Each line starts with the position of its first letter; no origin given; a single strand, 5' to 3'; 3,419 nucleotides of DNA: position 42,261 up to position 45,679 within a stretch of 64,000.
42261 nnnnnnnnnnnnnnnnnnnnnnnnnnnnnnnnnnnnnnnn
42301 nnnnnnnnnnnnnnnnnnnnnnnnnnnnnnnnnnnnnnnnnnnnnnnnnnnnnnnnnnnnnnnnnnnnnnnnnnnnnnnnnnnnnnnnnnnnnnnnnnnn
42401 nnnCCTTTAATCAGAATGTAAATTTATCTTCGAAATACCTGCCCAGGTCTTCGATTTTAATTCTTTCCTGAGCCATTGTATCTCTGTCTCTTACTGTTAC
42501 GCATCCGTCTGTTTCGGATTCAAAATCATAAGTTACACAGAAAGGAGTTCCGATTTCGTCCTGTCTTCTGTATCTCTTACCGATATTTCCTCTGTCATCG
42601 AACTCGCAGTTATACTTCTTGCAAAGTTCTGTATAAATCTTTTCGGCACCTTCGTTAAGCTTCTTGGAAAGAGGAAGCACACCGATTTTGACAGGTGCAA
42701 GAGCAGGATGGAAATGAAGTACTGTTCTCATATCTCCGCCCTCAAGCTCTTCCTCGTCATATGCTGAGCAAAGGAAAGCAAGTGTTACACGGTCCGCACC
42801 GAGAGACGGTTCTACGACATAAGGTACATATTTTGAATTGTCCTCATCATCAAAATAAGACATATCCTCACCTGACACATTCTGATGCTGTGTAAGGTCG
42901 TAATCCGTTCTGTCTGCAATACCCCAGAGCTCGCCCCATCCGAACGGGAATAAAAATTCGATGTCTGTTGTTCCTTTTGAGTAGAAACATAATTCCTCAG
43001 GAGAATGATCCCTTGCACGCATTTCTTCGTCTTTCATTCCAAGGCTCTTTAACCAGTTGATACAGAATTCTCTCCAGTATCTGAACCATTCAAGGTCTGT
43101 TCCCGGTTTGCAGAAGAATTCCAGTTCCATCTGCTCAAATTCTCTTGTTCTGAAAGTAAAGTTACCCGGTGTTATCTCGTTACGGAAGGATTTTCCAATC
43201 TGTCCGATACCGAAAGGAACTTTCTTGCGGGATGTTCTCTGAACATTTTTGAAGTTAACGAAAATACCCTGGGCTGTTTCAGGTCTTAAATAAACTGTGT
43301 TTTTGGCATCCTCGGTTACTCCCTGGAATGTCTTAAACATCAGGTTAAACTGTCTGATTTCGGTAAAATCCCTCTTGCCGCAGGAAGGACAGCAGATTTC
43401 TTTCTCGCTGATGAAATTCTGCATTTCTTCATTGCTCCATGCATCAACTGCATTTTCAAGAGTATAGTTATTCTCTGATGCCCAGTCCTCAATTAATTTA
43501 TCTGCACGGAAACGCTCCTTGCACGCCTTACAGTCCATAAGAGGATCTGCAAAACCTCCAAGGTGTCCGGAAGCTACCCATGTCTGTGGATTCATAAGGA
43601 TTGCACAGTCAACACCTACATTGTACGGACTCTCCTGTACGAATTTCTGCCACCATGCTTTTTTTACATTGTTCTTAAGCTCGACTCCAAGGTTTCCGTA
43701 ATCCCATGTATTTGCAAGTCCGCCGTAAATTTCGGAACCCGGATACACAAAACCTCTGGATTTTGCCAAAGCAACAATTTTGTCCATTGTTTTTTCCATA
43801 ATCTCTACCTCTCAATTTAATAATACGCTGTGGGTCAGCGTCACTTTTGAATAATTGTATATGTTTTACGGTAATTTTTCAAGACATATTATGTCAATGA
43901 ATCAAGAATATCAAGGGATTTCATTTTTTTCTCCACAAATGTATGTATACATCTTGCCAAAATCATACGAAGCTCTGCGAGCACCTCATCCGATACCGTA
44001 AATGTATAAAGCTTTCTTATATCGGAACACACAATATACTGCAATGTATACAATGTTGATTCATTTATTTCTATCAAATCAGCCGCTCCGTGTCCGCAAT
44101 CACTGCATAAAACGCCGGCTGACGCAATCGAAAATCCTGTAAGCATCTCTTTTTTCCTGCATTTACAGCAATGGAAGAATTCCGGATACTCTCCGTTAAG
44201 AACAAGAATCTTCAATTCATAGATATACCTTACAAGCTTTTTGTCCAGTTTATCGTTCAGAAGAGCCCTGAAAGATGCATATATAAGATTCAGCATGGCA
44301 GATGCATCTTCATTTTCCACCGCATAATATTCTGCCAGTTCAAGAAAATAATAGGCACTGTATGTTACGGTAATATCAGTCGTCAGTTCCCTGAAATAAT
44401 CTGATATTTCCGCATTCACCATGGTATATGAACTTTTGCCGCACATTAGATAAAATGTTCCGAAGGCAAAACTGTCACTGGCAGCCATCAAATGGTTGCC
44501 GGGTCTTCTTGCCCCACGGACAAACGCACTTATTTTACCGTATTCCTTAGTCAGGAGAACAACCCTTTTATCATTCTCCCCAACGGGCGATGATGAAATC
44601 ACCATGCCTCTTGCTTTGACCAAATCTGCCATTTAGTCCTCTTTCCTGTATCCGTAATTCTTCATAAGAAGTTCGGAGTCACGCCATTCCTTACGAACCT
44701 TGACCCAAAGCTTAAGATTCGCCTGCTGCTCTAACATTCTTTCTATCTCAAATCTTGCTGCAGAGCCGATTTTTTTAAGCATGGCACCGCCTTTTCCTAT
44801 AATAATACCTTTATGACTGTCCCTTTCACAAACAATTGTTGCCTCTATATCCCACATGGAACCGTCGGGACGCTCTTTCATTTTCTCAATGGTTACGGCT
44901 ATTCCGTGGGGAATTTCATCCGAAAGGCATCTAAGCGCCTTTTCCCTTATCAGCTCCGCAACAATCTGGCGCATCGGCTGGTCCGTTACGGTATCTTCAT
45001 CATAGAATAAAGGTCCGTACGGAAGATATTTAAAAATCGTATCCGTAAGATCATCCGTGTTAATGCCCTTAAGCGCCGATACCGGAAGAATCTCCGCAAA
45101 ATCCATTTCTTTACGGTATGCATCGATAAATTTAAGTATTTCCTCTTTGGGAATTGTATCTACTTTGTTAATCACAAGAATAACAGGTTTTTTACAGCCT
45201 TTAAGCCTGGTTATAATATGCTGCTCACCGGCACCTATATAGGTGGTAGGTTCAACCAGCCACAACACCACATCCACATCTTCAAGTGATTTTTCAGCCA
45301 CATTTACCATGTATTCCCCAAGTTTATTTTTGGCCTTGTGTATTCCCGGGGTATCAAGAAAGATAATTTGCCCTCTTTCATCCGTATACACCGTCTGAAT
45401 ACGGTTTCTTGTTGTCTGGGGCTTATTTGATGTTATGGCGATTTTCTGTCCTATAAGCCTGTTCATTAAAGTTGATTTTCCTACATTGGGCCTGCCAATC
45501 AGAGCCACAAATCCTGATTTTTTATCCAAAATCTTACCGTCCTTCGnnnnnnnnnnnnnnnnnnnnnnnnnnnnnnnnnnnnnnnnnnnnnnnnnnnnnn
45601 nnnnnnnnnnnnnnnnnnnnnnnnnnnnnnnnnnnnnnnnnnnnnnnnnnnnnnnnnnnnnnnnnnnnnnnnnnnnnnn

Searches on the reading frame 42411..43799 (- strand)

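Call 44: search_protein_families(library=pfam, proteins=[window:42411-43799:-], max_evalue=0.00001)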
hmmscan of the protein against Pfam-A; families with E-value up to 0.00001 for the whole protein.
window:42411-43799:- (462 aa): 2 families
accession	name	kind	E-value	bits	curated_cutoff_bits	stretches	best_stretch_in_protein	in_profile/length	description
PF03129.25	HGTP_anticodon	-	5.1e-20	71.9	21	1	372-457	2-92/94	Anticodon binding domain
PF00587.30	tRNA-synt_2b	-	6.7e-10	39.7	29.3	1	163-342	5-175/179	tRNA synthetase class II core domain (G, H, P, S and T)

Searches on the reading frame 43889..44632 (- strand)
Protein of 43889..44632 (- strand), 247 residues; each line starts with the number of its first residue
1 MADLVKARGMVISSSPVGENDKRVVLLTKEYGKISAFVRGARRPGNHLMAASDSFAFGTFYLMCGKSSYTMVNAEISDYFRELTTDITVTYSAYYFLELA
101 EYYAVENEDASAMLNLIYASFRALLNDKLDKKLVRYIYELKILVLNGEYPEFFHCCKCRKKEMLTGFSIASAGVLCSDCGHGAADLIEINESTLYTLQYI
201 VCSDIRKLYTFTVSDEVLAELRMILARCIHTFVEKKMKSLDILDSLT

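Call 80: search_protein_families(library=pfam, proteins=[window:43889-44632:-], max_evalue=0.0001)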
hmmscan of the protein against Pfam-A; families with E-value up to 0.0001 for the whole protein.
window:43889-44632:- (247 aa): 2 families
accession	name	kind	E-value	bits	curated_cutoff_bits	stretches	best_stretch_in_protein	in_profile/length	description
PF02565.21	RecO_C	-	1e-31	110.3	22.1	1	85-240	2-156/157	Recombination protein O C terminal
PF11967.14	RecO_N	-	4.4e-15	55.9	27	1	1-80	1-80/80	Recombination protein O N terminal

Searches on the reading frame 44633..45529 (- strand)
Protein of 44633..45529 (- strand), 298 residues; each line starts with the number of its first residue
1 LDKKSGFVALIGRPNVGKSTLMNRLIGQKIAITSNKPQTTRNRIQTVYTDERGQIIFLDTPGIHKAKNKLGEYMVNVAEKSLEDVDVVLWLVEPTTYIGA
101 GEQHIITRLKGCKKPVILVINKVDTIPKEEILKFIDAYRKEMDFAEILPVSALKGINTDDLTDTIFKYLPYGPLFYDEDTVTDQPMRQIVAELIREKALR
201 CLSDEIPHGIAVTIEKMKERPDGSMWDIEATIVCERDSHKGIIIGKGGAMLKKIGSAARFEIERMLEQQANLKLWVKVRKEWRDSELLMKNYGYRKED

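Call 80: search_protein_families(library=pfam, proteins=[window:44633-45529:-], max_evalue=0.0001)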
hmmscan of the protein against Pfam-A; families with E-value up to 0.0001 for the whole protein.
window:44633-45529:- (298 aa): 9 families
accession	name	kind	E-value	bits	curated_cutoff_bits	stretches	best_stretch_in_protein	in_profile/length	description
PF01926.29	MMR_HSR1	-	1.1e-27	96.9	21.9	1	8-122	2-113/113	50S ribosome-binding GTPase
PF07650.23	KH_2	-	2.2e-21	75.9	22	1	205-283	1-78/78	KH domain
PF02421.24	FeoB_N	-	8.8e-16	58.2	27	1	8-165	3-156/156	Ferrous iron transport protein B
PF00009.33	GTP_EFTU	-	4.9e-12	46.3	26.5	1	48-170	64-187/188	Elongation factor Tu GTP binding domain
PF00350.29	Dynamin_N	-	4.6e-10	40.2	27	0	8-41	1-34/168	Dynamin family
PF03193.22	RsgA_GTPase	-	5.2e-08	33.3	30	0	6-65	107-170/174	RsgA GTPase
PF04548.22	AIG1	-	4.3e-07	29.9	27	1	9-130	4-133/212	AIG1 family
PF10662.15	PduV-EutP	-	2.6e-06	27.8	21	1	8-165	4-141/143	Ethanolamine utilisation - propanediol utilisation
PF16897.10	MMR_HSR1_Xtn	-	3.7e-06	27.3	35.2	1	115-169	57-104/106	C-terminal region of MMR_HSR1 domain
